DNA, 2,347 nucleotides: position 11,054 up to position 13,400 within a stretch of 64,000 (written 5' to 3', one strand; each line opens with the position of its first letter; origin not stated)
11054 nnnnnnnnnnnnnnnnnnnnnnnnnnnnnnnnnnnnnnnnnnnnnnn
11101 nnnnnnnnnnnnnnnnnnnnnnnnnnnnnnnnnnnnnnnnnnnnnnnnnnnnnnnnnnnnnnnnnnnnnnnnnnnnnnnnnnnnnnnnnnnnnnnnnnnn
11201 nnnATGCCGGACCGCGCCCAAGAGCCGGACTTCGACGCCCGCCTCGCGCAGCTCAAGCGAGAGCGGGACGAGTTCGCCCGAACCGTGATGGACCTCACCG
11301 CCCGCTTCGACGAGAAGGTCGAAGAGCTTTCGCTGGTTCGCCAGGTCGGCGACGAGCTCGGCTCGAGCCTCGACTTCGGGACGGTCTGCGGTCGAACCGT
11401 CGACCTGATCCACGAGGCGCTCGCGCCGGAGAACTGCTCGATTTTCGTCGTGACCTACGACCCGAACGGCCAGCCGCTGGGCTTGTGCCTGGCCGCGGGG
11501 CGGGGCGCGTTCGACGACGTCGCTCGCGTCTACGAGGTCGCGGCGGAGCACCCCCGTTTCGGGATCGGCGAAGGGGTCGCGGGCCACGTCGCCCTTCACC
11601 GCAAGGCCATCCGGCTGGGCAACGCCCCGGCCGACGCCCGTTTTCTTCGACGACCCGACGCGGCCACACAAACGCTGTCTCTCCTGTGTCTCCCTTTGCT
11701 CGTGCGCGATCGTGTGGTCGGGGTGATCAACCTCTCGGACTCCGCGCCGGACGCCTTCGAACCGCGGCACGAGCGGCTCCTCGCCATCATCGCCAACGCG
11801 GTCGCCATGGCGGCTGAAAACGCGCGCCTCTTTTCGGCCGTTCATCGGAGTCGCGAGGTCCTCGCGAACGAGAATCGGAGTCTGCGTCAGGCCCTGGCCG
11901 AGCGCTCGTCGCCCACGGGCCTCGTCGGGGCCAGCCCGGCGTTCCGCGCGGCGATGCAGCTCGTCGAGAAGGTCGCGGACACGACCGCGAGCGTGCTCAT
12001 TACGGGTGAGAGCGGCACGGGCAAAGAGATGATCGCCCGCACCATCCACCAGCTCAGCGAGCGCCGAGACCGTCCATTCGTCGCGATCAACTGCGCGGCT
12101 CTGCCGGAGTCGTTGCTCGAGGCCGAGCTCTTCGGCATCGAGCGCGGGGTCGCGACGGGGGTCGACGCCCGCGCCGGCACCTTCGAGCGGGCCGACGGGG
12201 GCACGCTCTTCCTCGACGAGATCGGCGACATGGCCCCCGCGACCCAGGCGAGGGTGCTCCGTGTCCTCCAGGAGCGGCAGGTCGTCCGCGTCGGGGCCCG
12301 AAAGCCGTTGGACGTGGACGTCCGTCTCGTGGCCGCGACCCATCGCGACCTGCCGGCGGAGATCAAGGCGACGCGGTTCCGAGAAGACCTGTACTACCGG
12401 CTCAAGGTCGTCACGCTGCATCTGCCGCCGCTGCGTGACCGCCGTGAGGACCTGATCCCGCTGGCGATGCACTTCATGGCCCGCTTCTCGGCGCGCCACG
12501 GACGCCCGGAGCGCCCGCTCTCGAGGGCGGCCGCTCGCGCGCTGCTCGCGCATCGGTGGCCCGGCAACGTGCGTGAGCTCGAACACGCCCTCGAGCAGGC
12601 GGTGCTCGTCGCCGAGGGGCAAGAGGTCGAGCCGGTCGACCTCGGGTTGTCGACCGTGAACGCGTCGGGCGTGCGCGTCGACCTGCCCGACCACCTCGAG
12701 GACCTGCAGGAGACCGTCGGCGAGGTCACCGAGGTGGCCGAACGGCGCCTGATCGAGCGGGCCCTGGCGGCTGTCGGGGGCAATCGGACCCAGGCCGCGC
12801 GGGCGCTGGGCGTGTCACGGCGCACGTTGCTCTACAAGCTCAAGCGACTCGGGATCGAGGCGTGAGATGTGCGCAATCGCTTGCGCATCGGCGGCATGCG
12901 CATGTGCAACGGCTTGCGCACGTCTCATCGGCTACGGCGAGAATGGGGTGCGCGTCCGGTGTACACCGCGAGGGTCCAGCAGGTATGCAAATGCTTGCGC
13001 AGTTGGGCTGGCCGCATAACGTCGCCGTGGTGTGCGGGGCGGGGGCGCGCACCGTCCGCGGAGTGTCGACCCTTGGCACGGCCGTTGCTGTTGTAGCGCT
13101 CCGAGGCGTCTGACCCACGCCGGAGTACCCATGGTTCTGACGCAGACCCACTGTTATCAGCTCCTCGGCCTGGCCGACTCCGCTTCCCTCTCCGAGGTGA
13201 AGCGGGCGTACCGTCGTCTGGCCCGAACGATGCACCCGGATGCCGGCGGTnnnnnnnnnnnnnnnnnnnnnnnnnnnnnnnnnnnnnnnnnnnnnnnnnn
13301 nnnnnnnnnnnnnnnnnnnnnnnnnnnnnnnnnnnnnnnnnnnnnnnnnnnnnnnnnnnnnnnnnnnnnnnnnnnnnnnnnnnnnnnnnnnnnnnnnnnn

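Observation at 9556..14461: c-di-GMP/sigma-54 signalling module: PilZ – small protein – HDOD – GAF-EBP, then a consensus sigma-54 promoter with three palindromic UAS repeats driving a J-domain protein operon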

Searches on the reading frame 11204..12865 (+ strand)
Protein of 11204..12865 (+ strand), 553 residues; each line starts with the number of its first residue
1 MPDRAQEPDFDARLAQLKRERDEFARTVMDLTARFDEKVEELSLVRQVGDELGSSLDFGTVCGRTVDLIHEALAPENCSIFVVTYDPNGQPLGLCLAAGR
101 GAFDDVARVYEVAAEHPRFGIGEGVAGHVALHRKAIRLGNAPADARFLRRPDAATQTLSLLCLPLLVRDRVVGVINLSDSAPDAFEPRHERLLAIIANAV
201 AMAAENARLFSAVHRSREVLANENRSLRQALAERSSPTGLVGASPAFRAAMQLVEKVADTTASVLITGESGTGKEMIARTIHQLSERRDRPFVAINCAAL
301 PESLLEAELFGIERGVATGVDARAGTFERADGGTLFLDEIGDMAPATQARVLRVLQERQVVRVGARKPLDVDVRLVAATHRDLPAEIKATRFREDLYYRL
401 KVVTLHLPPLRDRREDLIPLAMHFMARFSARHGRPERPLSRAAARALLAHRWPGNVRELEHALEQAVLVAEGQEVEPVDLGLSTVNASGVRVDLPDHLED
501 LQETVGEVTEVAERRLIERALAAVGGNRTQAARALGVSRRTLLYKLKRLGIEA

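Call 3: search_protein_families(library=pfam, proteins=[window:11204-12865:+], max_evalue=0.01)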
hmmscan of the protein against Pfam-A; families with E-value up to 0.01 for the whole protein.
window:11204-12865:+ (553 aa): 20 families
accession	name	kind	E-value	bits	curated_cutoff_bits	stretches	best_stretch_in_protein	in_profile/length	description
PF00158.32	Sigma54_activat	-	1e-66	224.2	20.2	1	240-405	1-167/168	Sigma-54 interaction domain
PF14532.12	Sigma54_activ_2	-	7.8e-26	91.4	25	1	241-410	1-138/138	Sigma-54 interaction domain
PF25601.1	AAA_lid_14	-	9.6e-21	73.9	27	1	411-482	1-72/87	AAA+ ATPase lid domain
PF13185.12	GAF_2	-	5.4e-16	59.5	28.6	1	60-203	6-134/136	GAF domain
PF01590.32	GAF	-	1.7e-15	58.2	22.4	1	59-203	3-132/133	GAF domain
PF02954.25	HTH_8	-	1.4e-13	50.7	22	1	511-549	4-42/42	Bacterial regulatory protein, Fis family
PF13492.12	GAF_3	-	6.4e-09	36.7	27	1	127-206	52-129/129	GAF domain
PF07728.20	AAA_5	-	9.8e-08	32.5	22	1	264-380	2-122/139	AAA domain (dynein-related subfamily)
PF13191.12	AAA_16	-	2.2e-05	25.5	32.6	1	247-358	9-123/167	AAA ATPase domain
PF13556.12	HTH_30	-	5.3e-05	23.4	27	1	519-549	6-36/59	PucR C-terminal helix-turn-helix domain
PF18024.7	HTH_50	-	9.6e-05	22.4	27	1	507-551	6-49/50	Helix-turn-helix domain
PF01078.27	Mg_chelatase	-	0.0001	22.2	20.3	0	258-284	19-45/207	Magnesium chelatase, subunit ChlI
PF00004.35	AAA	-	0.00011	23.2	21.2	1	264-392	1-123/131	ATPase family associated with various cellular activities (AAA)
PF07724.20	AAA_2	-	0.00012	22.6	27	1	261-359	3-103/166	AAA domain (Cdc48 subfamily)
PF06068.19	TIP49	-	0.00022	20.9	23.8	1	229-298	15-86/347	TIP49 P-loop domain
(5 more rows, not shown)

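Call 8: search_protein_families(library=ncbifam, proteins=[window:11204-12865:+], max_evalue=0.01)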
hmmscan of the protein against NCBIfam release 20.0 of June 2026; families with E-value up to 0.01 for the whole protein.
window:11204-12865:+ (553 aa): 33 families (the best 25 are shown)
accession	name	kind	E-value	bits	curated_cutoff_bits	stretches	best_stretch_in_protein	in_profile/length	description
TIGR01817.1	nifA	equivalog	5.3e-109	365.4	528.85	1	116-552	66-530/534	nif-specific transcriptional activator NifA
TIGR02915.1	PEP_resp_reg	equivalog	5.9e-105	351.7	502.6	1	219-551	121-444/445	PEP-CTERM-box response regulator transcription factor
NF003451.0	PRK05022.1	equivalog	5.3e-103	345.5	476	1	107-552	66-511/512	nitric oxide reductase transcriptional regulator NorR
NF008469.0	PRK11361.1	equivalog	1.4e-102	343.8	714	1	220-552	125-457/461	acetoacetate metabolism transcriptional regulator AtoC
NF050807.1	TransRegFlbDCaul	equivalog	3.8e-99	332.6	750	1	238-548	118-437/454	sigma-54-dependent transcriptional regulator FlbD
NF041552.1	TF_PrdR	equivalog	3e-95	319.7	795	1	224-548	255-575/577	sigma-54 dependent transcriptional regulator PrdR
NF007689.0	PRK10365.1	equivalog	2.6e-94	316.5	760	1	228-548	129-441/441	sigma-54-dependent response regulator transcription factor ZraR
TIGR01818.1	ntrC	equivalog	1.8e-93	313.8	558.6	1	221-548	117-462/463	nitrogen regulation protein NR(I)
NF011958.0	PRK15429.1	equivalog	1e-92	311.9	830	1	154-552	296-687/692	formate hydrogenlyase transcriptional activator FlhA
NF038308.1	RNA_repair_RtcR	equivalog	5.7e-92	309.2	650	1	217-542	159-504/530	RNA repair transcriptional activator RtcR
TIGR02329.1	propionate_PrpR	equivalog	9.9e-89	298.3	499.2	1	197-547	172-525/526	propionate catabolism operon regulatory protein PrpR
NF051870.1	NAssimRespRegNtrX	equivalog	1.5e-85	287.8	600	1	207-551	109-452/452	nitrogen assimilation response regulator NtrX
NF041906.1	V4R_TF_MobR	exception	4.8e-83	279.5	999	1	241-548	235-543/544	phenol degradation transcriptional regulator MobR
NF011953.0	PRK15424.1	equivalog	1.4e-82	278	703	1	197-548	182-533/538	propionate catabolism operon regulatory protein PrpR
NF041946.1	LuxO_transreg_Vib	equivalog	1.9e-77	261.1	800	1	228-548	123-459/463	quorum-sensing sigma-54 dependent transcriptional regulator LuxO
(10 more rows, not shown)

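Call 30: find_homologous_proteins(query=window:11204-12862:+, max_evalue=1e-30)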
Query window:11204-12862:+ (553 aa): 8000 proteins with E <= 1e-30 among 8000 candidates; the best 120 are listed.
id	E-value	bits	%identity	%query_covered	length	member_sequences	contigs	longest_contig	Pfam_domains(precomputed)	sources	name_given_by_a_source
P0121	0.0e+0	1184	100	100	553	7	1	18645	PF13185.13,PF00158.33,PF25601.2,PF01590.33,PF02954.26,PF13492.13,PF14532.13,PF07728.21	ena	-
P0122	3.6e-287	971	84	100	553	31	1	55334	PF13185.13,PF00158.33,PF25601.2,PF01590.33,PF02954.26,PF13492.13,PF14532.13,PF07728.21,PF01078.28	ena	-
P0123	4.0e-261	885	78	97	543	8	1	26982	PF13185.13,PF00158.33,PF25601.2,PF01590.33,PF02954.26,PF13492.13,PF14532.13,PF07728.21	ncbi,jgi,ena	jgi:transcriptional regulator with GAF, ATPase, and Fis domain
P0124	5.8e-260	881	77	99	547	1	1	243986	PF13185.13,PF00158.33,PF25601.2,PF01590.33,PF02954.26,PF13492.13,PF14532.13,PF07728.21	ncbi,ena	-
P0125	5.9e-260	881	77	99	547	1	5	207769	PF13185.13,PF00158.33,PF25601.2,PF01590.33,PF02954.26,PF13492.13,PF14532.13,PF07728.21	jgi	jgi:transcriptional regulator with GAF, ATPase, and Fis domain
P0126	5.4e-259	878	76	97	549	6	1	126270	PF13185.13,PF00158.33,PF25601.2,PF01590.33,PF02954.26,PF13492.13,PF14532.13,PF07728.21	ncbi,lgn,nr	ncbi:sigma 54-interacting transcriptional regulator [Myxococcota bacterium]|nr:sigma 54-interacting 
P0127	8.7e-259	878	77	97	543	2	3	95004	PF13185.13,PF00158.33,PF25601.2,PF01590.33,PF02954.26,PF13492.13,PF14532.13,PF07728.21,PF13191.13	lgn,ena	-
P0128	1.8e-256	870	77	97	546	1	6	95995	PF13185.13,PF00158.33,PF25601.2,PF01590.33,PF02954.26,PF13492.13,PF14532.13,PF07728.21,PF13191.13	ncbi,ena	-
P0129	8.7e-254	861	75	99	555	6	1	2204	PF13185.13,PF00158.33,PF25601.2,PF01590.33,PF02954.26,PF13492.13,PF14532.13,PF07728.21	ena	-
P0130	7.8e-241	818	73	97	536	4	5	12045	PF13185.13,PF00158.33,PF25601.2,PF01590.33,PF02954.26,PF13492.13,PF14532.13,PF07728.21,PF13191.13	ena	-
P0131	2.0e-232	791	71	98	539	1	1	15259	PF13185.13,PF00158.33,PF25601.2,PF01590.33,PF02954.26,PF13492.13,PF14532.13,PF07728.21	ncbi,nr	ncbi:MAG: sigma 54-interacting transcriptional regulator [Myxococcales bacterium]|nr:sigma 54-intera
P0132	4.6e-232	789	70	98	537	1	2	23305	PF13185.13,PF00158.33,PF25601.2,PF01590.33,PF02954.26,PF13492.13,PF14532.13,PF07728.21,PF13191.13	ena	-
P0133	1.0e-230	785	71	94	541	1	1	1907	PF13185.13,PF00158.33,PF25601.2,PF01590.33,PF02954.26,PF13492.13,PF14532.13,PF07728.21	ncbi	-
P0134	1.1e-230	785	72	95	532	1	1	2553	PF13185.13,PF00158.33,PF07724.21,PF25601.2,PF01590.33,PF02954.26,PF13492.13,PF14532.13,PF07728.21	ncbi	-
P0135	1.9e-230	784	70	97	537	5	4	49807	PF13185.13,PF00158.33,PF25601.2,PF01590.33,PF02954.26,PF13492.13,PF14532.13,PF07728.21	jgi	-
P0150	2.2e-203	695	63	99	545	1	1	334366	PF13185.13,PF00158.33,PF07724.21,PF25601.2,PF01590.33,PF02954.26,PF13492.13,PF14532.13,PF07728.21,PF01078.28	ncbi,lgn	ncbi:MAG: sigma 54-interacting transcriptional regulator [Bradymonadia bacterium]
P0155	5.5e-192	657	58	98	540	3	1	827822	PF13185.13,PF00158.33,PF25601.2,PF01590.33,PF02954.26,PF13492.13,PF14532.13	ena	-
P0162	4.7e-170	585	55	98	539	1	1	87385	PF13185.13,PF00158.33,PF07724.21,PF25601.2,PF01590.33,PF02954.26,PF13492.13,PF00004.36,PF14532.13,PF07728.21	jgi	jgi:Nif-specific regulatory protein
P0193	4.0e-114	400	47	95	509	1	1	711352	PF13185.13,PF00158.33,PF07724.21,PF25601.2,PF02954.26,PF14532.13,PF07728.21,PF01078.28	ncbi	ncbi:MAG: sigma 54-interacting transcriptional regulator [Candidatus Binatia bacterium]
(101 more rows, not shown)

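Call 34: find_encoding_contigs(protein=P0150, flank=6000, max_places=1)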
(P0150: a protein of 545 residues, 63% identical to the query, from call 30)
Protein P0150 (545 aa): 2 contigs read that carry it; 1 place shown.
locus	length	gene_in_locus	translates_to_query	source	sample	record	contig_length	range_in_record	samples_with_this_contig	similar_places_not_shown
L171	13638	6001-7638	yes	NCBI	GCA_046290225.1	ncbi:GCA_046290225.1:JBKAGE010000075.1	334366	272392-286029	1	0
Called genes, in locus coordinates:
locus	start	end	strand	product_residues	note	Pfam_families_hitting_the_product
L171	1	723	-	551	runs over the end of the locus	PF16697:Yop-YscD_cpl, PF00498:FHA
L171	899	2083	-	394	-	PF12832:MFS_1_like, PF13347:MFS_2 (weak), PF00083:Sugar_tr (weak), PF07690:MFS_1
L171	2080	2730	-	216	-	-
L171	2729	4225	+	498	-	PF00224:PK, PF03328:HpcH_HpaI (faint), PF02887:PK_C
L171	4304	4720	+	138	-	PF07238:PilZ (weak)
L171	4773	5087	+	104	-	-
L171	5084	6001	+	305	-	PF08668:HDOD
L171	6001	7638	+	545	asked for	PF01590:GAF, PF13185:GAF_2, PF13492:GAF_3, PF00158:Sigma54_activat, PF14532:Sigma54_activ_2, PF07724:AAA_2 (weak), PF25601:AAA_lid_14, PF02954:HTH_8, +2 more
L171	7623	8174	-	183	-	-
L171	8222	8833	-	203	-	-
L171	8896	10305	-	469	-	PF06739:SBBP (faint)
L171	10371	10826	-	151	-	PF12158:DUF3592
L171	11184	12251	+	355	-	PF04055:Radical_SAM, PF13186:SPASM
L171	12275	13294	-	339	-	PF00106:adh_short (weak), PF04321:RmlD_sub_bind, PF01073:3Beta_HSD, PF01370:Epimerase, PF02719:Polysacc_synt_2, PF07993:NAD_binding_4, PF13460:NAD_binding_10, PF16363:GDP_Man_Dehyd, +2 more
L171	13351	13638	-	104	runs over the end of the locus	-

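Call 35: find_encoding_contigs(protein=P0155, flank=6000, max_places=1)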
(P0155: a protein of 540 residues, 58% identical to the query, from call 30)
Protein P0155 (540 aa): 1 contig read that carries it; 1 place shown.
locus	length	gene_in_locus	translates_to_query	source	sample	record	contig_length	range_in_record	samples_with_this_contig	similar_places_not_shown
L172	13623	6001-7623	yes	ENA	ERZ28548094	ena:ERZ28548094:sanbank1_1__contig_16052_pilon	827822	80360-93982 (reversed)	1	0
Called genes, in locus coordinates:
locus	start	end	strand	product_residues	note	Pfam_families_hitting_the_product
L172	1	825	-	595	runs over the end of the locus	-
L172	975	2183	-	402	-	PF00083:Sugar_tr, PF07690:MFS_1, PF12832:MFS_1_like, PF07690:MFS_1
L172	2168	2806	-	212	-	-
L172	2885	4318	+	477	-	PF00224:PK, PF02887:PK_C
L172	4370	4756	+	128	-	PF07238:PilZ (weak)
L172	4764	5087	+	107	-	-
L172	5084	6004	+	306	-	PF08668:HDOD, PF18019:Cas3_HD (faint), PF01966:HD (weak)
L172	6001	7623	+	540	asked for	PF01590:GAF, PF13185:GAF_2, PF13492:GAF_3, PF00158:Sigma54_activat, PF14532:Sigma54_activ_2, PF25601:AAA_lid_14, PF02954:HTH_8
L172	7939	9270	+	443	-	PF00226:DnaJ, PF01556:DnaJ_C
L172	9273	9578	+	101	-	-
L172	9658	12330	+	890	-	PF01624:MutS_I, PF05188:MutS_II, PF05192:MutS_III, PF05190:MutS_IV, PF00488:MutS_V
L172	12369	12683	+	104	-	PF02899:Phage_int_SAM_1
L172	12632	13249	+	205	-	PF00589:Phage_integrase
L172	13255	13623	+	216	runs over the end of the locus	PF02163:Peptidase_M50 (weak)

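Call 36: find_encoding_contigs(protein=P0162, flank=6000, max_places=1)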
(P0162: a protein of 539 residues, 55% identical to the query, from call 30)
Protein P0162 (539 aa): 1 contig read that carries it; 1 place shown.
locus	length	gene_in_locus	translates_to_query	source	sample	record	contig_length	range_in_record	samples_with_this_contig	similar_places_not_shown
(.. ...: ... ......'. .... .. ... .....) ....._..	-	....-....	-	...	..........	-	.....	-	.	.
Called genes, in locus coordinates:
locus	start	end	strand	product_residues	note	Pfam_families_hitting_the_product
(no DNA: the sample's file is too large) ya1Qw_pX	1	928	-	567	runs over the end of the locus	PF16697:Yop-YscD_cpl, PF00498:FHA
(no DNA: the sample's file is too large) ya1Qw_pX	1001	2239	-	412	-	PF00083:Sugar_tr (weak), PF07690:MFS_1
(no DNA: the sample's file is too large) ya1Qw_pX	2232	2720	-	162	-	-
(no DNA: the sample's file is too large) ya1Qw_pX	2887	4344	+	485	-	PF00224:PK, PF03328:HpcH_HpaI (faint), PF02887:PK_C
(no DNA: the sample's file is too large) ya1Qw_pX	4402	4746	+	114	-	PF07238:PilZ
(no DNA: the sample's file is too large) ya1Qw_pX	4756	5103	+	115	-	-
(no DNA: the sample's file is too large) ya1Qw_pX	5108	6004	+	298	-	PF08668:HDOD, PF01966:HD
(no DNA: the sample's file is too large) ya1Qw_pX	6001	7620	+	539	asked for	PF01590:GAF, PF13185:GAF_2, PF13492:GAF_3, PF00158:Sigma54_activat, PF14532:Sigma54_activ_2, PF07728:AAA_5 (weak), PF25601:AAA_lid_14, PF02954:HTH_8, +2 more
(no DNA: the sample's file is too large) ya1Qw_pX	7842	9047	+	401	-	PF00226:DnaJ, PF01556:DnaJ_C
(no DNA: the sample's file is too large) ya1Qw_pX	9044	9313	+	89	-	-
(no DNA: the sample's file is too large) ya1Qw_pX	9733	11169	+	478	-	PF01406:tRNA-synt_1e, PF09190:DALR_2, PF23493:CysS_C (weak)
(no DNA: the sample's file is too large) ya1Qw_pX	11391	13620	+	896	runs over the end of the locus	PF01624:MutS_I, PF05188:MutS_II, PF05192:MutS_III, PF05190:MutS_IV, PF00488:MutS_V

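Call 70: find_encoding_contigs(protein=P0193, flank=6000, max_places=1)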
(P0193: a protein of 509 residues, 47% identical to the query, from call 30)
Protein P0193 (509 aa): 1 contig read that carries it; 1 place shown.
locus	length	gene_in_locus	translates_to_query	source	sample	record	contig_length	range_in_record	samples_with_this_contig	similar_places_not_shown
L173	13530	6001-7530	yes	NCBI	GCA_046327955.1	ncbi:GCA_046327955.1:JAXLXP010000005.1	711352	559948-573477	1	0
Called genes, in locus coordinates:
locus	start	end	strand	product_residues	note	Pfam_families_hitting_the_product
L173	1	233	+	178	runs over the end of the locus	-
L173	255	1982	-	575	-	PF02776:TPP_enzyme_N, PF00205:TPP_enzyme_M, PF02775:TPP_enzyme_C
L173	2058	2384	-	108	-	-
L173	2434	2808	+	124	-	-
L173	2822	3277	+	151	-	-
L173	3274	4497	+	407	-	PF00768:Peptidase_S11, PF13354:Beta-lactamase2, PF07943:PBP5_C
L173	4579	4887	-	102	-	-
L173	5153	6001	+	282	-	PF08668:HDOD, PF01966:HD (weak)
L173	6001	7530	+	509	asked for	PF13185:GAF_2, PF00158:Sigma54_activat, PF14532:Sigma54_activ_2, PF01078:Mg_chelatase (faint), PF07724:AAA_2 (weak), PF07728:AAA_5 (weak), PF25601:AAA_lid_14, PF02954:HTH_8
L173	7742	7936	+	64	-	-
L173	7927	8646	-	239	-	PF00702:Hydrolase, PF13419:HAD_2, PF13242:Hydrolase_like (weak)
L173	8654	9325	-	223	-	PF00149:Metallophos, PF12850:Metallophos_2, PF14582:Metallophos_3 (weak)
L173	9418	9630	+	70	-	-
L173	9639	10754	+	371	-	PF02646:RmuC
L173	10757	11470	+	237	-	PF02798:GST_N, PF13417:GST_N_3, PF13409:GST_N_2, PF17172:GST_N_4 (faint), PF13410:GST_C_2 (weak)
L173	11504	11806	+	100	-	PF00355:Rieske, PF13806:Rieske_2, PF22543:Rieske_4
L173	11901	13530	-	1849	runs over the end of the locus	PF00289:Biotin_carb_N, PF02222:ATP-grasp, PF02786:CPSase_L_D2, PF07478:Dala_Dala_lig_C, PF02785:Biotin_carb_C, PF00364:Biotin_lipoyl, PF01039:Carboxyl_trans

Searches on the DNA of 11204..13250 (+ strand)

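Call 78: search_rna_families(source=window, start=12800, end=13250, threshold=evalue, max_evalue=1)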
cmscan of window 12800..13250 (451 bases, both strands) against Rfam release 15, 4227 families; matches with E-value up to 1: 1.
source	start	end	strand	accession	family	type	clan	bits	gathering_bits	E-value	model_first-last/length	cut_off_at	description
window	12856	12936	+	RF03335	MIR2950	Gene; miRNA;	-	18.4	76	0.37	1-108/108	no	MIR2950 microRNA precursor family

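Call 79: search_rna_families(source=L173, start=7500, end=7960, threshold=evalue, max_evalue=1)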
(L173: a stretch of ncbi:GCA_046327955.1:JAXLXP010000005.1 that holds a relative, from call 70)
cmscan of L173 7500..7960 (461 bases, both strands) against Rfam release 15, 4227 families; matches with E-value up to 1: 1.
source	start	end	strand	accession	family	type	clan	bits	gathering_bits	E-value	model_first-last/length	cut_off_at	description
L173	7753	7795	-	RF01309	sR60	Gene; snRNA; snoRNA; CD-box;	CL00132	16.7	50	0.25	1-55/55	no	Small nucleolar RNA sR60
